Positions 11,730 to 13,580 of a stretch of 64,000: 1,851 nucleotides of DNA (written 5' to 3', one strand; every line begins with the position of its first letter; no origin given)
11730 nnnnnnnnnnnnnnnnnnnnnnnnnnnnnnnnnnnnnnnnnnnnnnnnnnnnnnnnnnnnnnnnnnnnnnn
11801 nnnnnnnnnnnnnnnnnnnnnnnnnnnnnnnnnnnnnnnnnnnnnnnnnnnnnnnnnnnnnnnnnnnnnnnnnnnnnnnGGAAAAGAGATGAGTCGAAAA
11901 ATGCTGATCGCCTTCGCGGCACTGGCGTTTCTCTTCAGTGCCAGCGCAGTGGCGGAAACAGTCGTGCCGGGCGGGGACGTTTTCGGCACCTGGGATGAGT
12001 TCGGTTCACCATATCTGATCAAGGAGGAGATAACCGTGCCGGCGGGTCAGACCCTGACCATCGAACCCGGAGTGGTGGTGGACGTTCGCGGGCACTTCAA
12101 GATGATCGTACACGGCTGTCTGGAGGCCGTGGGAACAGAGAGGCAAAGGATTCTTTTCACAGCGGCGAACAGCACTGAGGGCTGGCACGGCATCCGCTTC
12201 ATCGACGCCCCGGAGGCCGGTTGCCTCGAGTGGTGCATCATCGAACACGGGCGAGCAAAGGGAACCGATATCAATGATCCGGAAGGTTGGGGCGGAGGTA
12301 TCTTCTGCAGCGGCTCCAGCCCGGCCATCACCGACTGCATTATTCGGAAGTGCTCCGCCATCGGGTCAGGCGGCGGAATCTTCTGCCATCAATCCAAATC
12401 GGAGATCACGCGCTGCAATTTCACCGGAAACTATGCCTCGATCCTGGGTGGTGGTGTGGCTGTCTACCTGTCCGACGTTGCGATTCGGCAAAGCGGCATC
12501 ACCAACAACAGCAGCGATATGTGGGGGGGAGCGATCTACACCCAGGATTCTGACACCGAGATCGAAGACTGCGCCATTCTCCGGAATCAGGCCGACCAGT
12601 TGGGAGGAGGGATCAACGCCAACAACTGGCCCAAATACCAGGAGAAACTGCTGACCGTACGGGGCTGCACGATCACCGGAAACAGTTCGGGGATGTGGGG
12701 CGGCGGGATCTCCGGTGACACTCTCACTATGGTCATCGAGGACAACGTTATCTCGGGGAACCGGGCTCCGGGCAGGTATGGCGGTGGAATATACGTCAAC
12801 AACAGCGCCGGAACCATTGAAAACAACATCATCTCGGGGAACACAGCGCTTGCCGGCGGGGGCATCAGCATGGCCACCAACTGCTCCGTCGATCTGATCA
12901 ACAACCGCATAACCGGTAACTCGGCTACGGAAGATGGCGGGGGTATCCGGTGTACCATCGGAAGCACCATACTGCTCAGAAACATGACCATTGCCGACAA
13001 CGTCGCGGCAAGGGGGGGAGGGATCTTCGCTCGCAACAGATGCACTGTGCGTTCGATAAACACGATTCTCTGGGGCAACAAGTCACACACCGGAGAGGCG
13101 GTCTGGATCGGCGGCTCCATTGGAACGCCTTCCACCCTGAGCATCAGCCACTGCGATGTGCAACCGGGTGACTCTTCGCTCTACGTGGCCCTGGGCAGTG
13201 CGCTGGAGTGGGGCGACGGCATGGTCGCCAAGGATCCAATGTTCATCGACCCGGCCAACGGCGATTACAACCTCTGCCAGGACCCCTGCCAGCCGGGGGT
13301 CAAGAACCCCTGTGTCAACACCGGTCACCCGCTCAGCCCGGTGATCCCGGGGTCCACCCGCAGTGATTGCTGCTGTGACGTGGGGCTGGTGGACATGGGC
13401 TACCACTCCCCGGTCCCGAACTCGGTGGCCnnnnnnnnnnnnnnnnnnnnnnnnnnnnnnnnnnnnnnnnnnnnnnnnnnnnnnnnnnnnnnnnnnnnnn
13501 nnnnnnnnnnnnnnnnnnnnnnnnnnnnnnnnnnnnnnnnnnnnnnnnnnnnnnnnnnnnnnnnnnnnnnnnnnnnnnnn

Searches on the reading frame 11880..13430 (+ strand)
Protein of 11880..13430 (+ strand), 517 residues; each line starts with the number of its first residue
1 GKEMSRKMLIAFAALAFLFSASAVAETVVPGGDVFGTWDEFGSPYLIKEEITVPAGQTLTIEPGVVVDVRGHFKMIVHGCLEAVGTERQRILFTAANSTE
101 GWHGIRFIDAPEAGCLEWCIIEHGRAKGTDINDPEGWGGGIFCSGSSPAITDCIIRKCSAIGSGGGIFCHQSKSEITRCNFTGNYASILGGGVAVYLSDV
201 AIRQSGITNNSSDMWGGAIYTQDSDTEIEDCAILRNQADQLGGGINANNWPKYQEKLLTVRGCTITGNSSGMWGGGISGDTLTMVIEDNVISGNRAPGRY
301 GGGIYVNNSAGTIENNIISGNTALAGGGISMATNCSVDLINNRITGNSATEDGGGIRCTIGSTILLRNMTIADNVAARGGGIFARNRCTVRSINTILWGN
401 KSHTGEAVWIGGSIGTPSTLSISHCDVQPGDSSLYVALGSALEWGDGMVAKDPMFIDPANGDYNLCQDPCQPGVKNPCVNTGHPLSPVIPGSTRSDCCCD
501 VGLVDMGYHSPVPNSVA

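Call 68: search_solved_structures(query=window:11880-13430:+, max_evalue=0.01)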
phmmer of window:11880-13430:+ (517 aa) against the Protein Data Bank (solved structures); distinct sequences matched with E-value up to 0.01: 0.
